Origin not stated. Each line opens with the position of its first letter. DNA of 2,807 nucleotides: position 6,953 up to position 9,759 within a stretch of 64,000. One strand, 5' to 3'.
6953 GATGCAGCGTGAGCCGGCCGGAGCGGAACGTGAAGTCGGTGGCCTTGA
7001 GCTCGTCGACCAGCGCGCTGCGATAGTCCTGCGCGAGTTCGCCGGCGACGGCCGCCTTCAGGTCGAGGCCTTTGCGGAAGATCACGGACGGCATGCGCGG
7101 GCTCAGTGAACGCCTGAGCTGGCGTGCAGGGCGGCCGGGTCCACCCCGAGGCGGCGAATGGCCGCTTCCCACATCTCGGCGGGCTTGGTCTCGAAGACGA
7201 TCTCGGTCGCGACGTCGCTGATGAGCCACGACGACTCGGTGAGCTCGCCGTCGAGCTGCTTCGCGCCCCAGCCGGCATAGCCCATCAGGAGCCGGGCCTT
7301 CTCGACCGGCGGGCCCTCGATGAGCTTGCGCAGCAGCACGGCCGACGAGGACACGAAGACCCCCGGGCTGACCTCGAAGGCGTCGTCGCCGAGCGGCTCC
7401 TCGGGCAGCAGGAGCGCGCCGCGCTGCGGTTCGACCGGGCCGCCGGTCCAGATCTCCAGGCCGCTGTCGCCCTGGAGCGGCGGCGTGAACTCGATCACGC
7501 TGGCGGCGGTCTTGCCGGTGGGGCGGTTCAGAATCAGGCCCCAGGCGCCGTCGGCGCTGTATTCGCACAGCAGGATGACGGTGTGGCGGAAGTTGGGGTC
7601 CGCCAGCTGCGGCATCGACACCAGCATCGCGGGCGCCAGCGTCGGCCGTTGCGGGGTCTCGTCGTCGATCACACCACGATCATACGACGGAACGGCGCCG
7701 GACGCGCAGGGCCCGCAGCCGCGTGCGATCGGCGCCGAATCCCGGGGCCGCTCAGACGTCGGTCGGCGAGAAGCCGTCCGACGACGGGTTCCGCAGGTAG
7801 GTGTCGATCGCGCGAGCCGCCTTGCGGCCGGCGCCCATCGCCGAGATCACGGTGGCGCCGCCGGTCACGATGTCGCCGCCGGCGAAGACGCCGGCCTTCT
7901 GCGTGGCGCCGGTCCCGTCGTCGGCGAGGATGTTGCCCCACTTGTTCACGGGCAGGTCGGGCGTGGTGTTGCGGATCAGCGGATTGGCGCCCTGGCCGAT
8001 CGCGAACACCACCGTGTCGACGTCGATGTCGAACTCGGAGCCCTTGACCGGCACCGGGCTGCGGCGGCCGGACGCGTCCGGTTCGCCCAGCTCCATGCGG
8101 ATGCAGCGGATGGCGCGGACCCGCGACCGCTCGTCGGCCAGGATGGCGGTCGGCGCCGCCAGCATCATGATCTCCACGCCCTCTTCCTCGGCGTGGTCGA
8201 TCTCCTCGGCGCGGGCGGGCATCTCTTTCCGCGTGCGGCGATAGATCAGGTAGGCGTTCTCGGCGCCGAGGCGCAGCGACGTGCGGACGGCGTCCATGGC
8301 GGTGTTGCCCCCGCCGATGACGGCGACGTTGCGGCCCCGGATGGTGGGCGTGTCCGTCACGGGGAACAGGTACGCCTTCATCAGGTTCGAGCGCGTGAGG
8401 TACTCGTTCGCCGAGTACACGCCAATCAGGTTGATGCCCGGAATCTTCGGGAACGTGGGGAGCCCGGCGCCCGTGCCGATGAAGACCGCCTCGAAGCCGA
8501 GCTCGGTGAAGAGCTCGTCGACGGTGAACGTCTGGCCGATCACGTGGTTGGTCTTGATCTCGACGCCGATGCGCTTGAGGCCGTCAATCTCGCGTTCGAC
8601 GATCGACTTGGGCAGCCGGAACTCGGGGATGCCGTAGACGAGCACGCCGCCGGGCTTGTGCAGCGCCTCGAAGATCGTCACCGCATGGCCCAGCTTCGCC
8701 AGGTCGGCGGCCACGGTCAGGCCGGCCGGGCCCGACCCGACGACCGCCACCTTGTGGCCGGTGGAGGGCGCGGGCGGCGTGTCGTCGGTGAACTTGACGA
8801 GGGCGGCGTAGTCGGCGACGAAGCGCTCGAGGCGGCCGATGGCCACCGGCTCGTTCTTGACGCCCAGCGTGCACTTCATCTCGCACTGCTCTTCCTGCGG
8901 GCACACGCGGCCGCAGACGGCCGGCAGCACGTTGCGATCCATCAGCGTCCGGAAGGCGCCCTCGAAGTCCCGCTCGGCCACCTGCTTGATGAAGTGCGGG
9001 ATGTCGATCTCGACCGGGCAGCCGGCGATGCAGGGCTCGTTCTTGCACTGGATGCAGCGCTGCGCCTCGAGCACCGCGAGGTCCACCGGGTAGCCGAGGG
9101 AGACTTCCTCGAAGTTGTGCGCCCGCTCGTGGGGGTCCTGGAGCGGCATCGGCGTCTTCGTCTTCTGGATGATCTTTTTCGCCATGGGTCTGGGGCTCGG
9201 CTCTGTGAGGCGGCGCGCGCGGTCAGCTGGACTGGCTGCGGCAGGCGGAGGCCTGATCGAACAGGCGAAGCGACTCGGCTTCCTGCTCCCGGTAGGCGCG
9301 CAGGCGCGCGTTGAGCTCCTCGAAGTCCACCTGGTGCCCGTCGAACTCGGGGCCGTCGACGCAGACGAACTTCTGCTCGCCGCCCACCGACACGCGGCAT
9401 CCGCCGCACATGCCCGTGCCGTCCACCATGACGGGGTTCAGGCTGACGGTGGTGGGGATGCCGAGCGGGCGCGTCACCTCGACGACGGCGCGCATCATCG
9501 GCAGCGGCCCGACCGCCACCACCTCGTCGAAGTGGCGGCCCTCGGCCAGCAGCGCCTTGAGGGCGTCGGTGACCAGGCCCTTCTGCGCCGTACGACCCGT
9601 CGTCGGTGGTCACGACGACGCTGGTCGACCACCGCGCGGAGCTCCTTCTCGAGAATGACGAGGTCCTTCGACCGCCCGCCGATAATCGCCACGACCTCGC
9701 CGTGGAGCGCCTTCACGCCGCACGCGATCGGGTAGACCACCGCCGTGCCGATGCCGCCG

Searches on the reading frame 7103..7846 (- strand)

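Call 18: search_protein_families(library=pfam, proteins=[window:7103-7846:-], max_evalue=0.001)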
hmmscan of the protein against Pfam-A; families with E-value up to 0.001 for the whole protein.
window:7103-7846:- (247 aa): 1 family
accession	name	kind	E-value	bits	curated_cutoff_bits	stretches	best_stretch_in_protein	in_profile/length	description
PF02622.21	DUF179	-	1e-38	133.2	27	1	79-234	1-157/157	AlgH-like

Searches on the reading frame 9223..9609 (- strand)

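Call 18: search_protein_families(library=pfam, proteins=[window:9223-9609:-], max_evalue=0.001)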
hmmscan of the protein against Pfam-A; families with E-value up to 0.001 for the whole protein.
window:9223-9609:- (128 aa): 1 family
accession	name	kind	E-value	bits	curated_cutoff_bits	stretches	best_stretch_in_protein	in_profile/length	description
PF10418.14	DHODB_Fe-S_bind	-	4.2e-14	52.4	23.9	1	59-95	2-41/41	Iron-sulfur cluster binding domain of dihydroorotate dehydrogenase B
